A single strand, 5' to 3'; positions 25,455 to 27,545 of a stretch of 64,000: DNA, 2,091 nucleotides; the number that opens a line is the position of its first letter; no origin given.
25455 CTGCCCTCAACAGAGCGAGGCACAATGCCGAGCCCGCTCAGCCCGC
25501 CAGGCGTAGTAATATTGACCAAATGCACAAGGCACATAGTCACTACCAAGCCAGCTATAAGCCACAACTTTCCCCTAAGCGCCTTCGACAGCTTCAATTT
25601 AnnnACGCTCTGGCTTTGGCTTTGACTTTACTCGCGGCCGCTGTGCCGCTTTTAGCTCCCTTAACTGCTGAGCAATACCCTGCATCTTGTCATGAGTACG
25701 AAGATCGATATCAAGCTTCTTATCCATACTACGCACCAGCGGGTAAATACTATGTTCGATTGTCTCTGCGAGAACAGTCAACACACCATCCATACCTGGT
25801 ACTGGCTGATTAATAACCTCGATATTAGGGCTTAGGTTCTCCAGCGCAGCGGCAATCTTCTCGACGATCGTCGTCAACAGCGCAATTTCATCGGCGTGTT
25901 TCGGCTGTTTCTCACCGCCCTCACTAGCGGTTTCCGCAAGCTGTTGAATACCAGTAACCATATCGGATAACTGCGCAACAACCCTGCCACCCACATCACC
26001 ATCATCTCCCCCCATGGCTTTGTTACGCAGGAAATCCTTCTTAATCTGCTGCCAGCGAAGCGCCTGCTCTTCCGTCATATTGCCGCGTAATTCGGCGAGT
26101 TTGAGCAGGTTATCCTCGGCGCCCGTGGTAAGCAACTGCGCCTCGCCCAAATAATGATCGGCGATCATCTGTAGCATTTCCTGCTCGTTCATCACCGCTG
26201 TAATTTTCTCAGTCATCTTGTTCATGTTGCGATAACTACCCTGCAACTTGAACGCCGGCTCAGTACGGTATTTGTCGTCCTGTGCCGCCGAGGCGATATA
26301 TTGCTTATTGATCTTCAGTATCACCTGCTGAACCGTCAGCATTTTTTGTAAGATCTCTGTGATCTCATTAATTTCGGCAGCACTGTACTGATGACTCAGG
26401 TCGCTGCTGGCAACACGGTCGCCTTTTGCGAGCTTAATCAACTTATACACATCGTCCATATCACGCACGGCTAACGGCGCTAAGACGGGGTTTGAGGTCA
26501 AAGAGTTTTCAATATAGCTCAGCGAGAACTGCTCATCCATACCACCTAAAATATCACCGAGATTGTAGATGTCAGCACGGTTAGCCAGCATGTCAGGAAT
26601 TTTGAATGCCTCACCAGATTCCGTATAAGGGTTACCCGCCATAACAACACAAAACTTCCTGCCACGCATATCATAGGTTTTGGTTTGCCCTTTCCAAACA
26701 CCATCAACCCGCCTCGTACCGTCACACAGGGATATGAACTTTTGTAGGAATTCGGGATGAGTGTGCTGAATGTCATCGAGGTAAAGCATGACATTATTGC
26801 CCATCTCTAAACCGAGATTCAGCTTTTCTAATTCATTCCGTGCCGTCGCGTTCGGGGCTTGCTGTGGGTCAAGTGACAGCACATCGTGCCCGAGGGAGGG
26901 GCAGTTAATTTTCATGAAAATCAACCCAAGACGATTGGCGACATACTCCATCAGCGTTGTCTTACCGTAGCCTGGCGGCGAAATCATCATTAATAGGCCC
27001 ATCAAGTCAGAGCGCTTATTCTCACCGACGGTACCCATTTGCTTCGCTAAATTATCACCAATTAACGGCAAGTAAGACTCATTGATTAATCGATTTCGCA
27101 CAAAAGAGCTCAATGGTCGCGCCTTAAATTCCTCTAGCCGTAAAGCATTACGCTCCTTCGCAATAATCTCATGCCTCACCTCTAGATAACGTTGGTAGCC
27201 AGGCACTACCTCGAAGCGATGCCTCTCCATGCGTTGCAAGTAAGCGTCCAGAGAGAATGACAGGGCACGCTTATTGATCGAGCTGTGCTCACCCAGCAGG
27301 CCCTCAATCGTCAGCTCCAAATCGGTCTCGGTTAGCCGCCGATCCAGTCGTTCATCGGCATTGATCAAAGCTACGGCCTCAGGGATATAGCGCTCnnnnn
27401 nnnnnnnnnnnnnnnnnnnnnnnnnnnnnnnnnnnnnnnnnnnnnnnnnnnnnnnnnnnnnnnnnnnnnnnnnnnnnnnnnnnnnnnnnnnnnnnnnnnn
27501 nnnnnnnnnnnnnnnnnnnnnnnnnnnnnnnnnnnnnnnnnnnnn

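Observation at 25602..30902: Giant 1766-aa protein: unknown N-domain, long coiled coil, MoxR-like AAA+ core, large C-terminal tail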

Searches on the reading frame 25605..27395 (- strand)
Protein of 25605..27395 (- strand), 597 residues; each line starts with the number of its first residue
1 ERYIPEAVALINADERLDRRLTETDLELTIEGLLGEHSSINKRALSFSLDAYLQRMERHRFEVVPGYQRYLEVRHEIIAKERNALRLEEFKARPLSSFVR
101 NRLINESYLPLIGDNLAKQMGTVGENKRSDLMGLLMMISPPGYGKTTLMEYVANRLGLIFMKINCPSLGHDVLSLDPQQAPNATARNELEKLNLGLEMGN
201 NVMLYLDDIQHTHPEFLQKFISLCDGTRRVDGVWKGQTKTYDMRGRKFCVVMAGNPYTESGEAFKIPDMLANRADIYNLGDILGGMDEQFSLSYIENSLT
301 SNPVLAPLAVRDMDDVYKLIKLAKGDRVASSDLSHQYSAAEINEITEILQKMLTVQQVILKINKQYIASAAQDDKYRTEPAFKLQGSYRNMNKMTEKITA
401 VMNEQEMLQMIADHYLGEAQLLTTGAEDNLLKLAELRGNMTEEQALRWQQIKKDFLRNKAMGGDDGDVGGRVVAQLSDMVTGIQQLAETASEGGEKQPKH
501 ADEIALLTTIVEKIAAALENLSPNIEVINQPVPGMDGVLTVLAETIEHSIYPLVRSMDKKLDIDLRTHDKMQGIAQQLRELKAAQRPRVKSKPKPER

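Call 31: search_protein_representatives(protein=window:25605-27395:-)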
Query: 597 residues. Proteins with E-value up to 0.001 (for the whole library): 1009; up to 1e-10: 767; up to 1e-30: 411. The best 150 are listed.
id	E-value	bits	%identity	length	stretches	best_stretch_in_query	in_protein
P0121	4.3e-259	877.3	67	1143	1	1-588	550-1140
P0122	4.0e-225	765.2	58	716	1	4-588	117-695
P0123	7.8e-224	760.9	65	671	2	13-488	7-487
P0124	4.4e-218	741.9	66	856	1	3-491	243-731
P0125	1.6e-216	736.7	69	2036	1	19-497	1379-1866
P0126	2.7e-216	736.0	58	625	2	19-499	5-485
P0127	3.0e-209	712.7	63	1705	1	2-492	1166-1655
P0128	2.2e-206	703.3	56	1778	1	2-575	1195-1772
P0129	3.5e-205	699.3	55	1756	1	19-589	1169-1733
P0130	5.5e-202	688.8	68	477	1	47-487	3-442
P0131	4.9e-201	685.7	62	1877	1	9-492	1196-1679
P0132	5.5e-201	685.5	55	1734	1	23-588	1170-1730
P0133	1.2e-199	681.1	52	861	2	7-541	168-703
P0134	1.7e-198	677.3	51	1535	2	14-519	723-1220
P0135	3.2e-197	673.1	64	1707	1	21-482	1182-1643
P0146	6.1e-184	629.2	55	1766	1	21-544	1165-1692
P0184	1.9e-161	555.0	53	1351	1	23-506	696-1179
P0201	3.6e-151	521.1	51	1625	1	18-491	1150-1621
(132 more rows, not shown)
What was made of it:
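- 25605..25982 (-): Variable, helical and low-complexity C-terminal tail (aa 1641-1766). Matches of distant representatives end at about query position 490 of 597 (call 31).
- Checked: In the 50%-identity library, 1009 representative clusters match the C-terminal 597 aa (call 31).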

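Call 44: predict_structure(alignment_id=A3)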
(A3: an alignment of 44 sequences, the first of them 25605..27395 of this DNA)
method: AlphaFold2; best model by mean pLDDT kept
length: 597 residues; sequences in the alignment: 44
mean_pLDDT: 71.6   pTM: 0.42
mean pLDDT of the five models: 71.6, 69.0, 68.4, 66.9, 66.9
residues with pLDDT >= 90: 86; 70-90: 285; 50-70: 116; < 50: 110
segments of 3 or more residues with pLDDT < 50: 14-23, 88-103, 113-142, 257-280, 521-531, 586-588, 590-597
pLDDT, mean of each block of 10 residues (from residue 1): 55 50 63 81 81 78 83 77 56 41 51 46 37 40 62 76 87 88 91 86 83 80 67 86 77 58 40 40 60 75 85 89 91 91 94 90 82 80 78 87 92 86 82 90 94 85 61 67 71 60 69 67 41 59 70 71 78 79 59 43
secondary structure, 60 per line:
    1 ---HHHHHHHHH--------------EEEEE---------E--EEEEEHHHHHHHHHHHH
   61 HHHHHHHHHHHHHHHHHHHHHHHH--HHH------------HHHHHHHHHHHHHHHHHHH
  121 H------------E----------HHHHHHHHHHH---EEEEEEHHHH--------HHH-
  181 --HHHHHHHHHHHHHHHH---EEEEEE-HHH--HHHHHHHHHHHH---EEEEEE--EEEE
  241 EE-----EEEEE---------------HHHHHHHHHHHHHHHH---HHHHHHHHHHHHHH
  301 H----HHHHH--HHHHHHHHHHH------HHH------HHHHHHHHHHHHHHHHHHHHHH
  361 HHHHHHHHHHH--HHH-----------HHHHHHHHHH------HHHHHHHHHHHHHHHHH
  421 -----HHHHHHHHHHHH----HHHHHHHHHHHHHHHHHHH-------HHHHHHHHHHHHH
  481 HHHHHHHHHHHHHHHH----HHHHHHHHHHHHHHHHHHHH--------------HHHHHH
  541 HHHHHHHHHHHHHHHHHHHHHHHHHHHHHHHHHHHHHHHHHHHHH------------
elements in order: H4-12 E27-31 E44-48 H49-84 H102-121 H145-155 E159-164 H165-168 H183-198 E202-207 H214-225 E229-234 E237-242 E248-252 H268-283 H287-301 H306-310 H313-323 H339-371 H388-397 H404-420 H426-437 H442-460 H468-496 H501-520 H535-585
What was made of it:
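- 26670..26711 (-): Predicted beta-hairpin before the sensor-1 strand (aa 1398-1411). DSSP strands E229-234 and E237-242 of the fragment model (call 44).
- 25983..26552 (-): Conserved helical lid/extension (aa 1451-1640), with the candidate sensor-2 motif QGSYR (aa 1554-1558, nt 26229-26243). Helices in the model (call 44).
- On MoxR AAA+ (Pfam AAA_3, COG0714): Two strands (fragment residues 229-234 and 237-242, equal to aa 1398-1411) lie between helix alpha3 and the sensor-1 strand in the model (call 44).
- On Classical AAA clade (PF00004: FtsH, Cdc48, Vps4): A hairpin is predicted (call 44).
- The fragment model has low confidence around the P-loop and after sensor 1 (call 44). No beta-hairpin is predicted at the helix-2 insert position (call 44).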

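Call 69: fold_search(model_id=the predicted structure, library=pdb)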
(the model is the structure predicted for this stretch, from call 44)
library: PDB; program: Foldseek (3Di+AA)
matches with E <= 10: 661; with E <= 0.001: 58
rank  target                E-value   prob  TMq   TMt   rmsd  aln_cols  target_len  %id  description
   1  8efv_B                3.7e-05  1.00  0.20  0.33  14.6       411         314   12  Structure of single homo-hexameric Holliday junction ATP-dependent DNA helicase RuvB motor (released 2023-05-10)
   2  8efv_A                5.7e-05  1.00  0.20  0.33  14.0       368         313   13  Structure of single homo-hexameric Holliday junction ATP-dependent DNA helicase RuvB motor (released 2023-05-10)
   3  9qh4_A                1.1e-04  1.00  0.24  0.46   8.3       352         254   13  NorQ hexamer from Paracoccus denitrificans (released 2026-03-25)
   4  9qh8_F                1.1e-04  1.00  0.26  0.51   8.3       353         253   14  reduced NorQ-NorD VWA domain complex from Paracoccus denitrificans (released 2026-03-25)
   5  9qh8_A                1.1e-04  1.00  0.23  0.43   9.2       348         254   13  reduced NorQ-NorD VWA domain complex from Paracoccus denitrificans (released 2026-03-25)
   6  9dx3_B                1.4e-04  1.00  0.20  0.34  14.2       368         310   15  EcRuvB 9-mer pre-assembly complex (released 2026-01-21)
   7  7xbk_G                1.5e-04  1.00  0.21  0.34  19.2       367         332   14  Structure and mechanism of a mitochondrial AAA+ disaggregase CLPB (released 2023-01-25)
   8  7pbl_D                1.6e-04  1.00  0.21  0.35  14.3       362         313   12  RuvAB branch migration motor complexed to the Holliday junction - RuvB AAA+ state s1 [t2 dataset] (released 2022-09-14)
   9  5c3c_B                2.0e-04  1.00  0.21  0.43   9.5       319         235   13  Structural characterization of a newly identified component of alpha-carboxysomes: The AAA+ domain Protein cso-CbbQ (released 2015-11-18)
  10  9dx3_A                2.1e-04  1.00  0.22  0.36  14.6       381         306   13  EcRuvB 9-mer pre-assembly complex (released 2026-01-21)
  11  9qh7_E                2.3e-04  1.00  0.20  0.40  11.8       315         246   15  NorQ in complex with NorD VWA domain steep staircase subset 1 from Paracoccus denitrificans (released 2026-03-25)
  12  8efy_B                2.3e-04  1.00  0.21  0.34  13.9       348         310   12  Structure of double homo-hexameric AAA+ ATPase RuvB motors (released 2023-05-10)
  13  7x5b                  2.3e-04  1.00  0.22  0.37  13.8       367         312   11  Crystal structure of RuvB (released 2023-03-08)
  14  9qhg_E                2.6e-04  1.00  0.23  0.44   9.7       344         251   12  NorQD complex state 4 from Jhaorihella thermophila (released 2026-03-25)
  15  7xbk_A                2.7e-04  1.00  0.22  0.34  20.0       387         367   15  Structure and mechanism of a mitochondrial AAA+ disaggregase CLPB (released 2023-01-25)
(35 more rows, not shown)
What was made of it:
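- On MoxR AAA+ (Pfam AAA_3, COG0714): NorQ and CbbQ have the best TM-scores (0.43-0.51, call 69).
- Closest known: MoxR AAA+ ATPases. Same: NorQ and CbbQ give the best Foldseek TM-scores (call 69).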

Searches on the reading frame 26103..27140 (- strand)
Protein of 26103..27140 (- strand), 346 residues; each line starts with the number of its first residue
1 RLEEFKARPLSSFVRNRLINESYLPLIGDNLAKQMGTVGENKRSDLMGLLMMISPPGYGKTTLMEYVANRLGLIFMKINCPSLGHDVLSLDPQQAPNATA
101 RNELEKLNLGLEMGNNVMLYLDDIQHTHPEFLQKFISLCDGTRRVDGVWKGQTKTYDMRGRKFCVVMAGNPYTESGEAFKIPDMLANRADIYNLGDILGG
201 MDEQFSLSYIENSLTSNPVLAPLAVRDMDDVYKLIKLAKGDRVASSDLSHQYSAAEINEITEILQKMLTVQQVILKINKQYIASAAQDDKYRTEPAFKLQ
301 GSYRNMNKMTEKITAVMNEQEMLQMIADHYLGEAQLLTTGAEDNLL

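Call 86: search_protein_families(library=pfam, alignment_id=A5, max_evalue=10)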
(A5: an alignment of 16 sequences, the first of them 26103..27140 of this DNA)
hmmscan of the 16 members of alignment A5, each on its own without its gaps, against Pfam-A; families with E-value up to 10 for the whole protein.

A. member 1, window:26103-27140:- (346 aa): 8 families
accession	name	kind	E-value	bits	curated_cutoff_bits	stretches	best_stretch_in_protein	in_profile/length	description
PF00004.35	AAA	-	9e-07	29.8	21.2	1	51-143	2-96/131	ATPase family associated with various cellular activities (AAA)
PF07728.20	AAA_5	-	2e-06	28.3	22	1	50-173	2-125/139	AAA domain (dynein-related subfamily)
PF13401.12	AAA_22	-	7.1e-06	26.8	27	1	48-141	6-110/130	AAA domain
PF05496.18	RuvB_N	-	0.0026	18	27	1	41-83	27-69/159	Holliday junction DNA helicase RuvB P-loop domain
PF07726.17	AAA_3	-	0.042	14.2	27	1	51-186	3-126/131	ATPase family associated with various cellular activities (AAA)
PF17835.6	NOG1_N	-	0.062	13.8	22.9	1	255-304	82-131/160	NOG1 N-terminal helical domain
PF24238.1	CDGP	-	0.077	14.1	24.3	1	133-160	10-37/68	CDGP domain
PF13191.12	AAA_16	-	0.18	12.7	32.6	1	50-83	27-63/167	AAA ATPase domain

B. families by the number of members that match (of 16 scanned): 23 families
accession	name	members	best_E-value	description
PF07728.20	AAA_5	16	2.1e-08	AAA domain (dynein-related subfamily)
PF00004.35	AAA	16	2.2e-08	ATPase family associated with various cellular activities (AAA)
PF13401.12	AAA_22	16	2.6e-06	AAA domain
PF05496.18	RuvB_N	16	4.4e-05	Holliday junction DNA helicase RuvB P-loop domain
PF13191.12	AAA_16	15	0.0088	AAA ATPase domain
PF07726.17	AAA_3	10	0.042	ATPase family associated with various cellular activities (AAA)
PF13173.12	AAA_14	7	0.027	AAA domain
PF25199.1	nSTAND_NTPase5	5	0.013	Novel STAND NTPase 5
PF24918.1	NET2A_C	4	0.008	NET2A, C-terminal domain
PF20720.3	nSTAND3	4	0.058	Novel STAND NTPase 3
PF13238.12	AAA_18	3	0.023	AAA domain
PF17835.6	NOG1_N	2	0.062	NOG1 N-terminal helical domain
PF13671.12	AAA_33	2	0.19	AAA domain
PF00910.28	RNA_helicase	2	0.23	RNA helicase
PF19587.5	DUF6094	1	0.035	Uncharacterised methyltransferase family (DUF6094)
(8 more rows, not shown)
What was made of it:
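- Closest known: MoxR AAA+ ATPases. Different: AAA_3 is below threshold (call 86).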
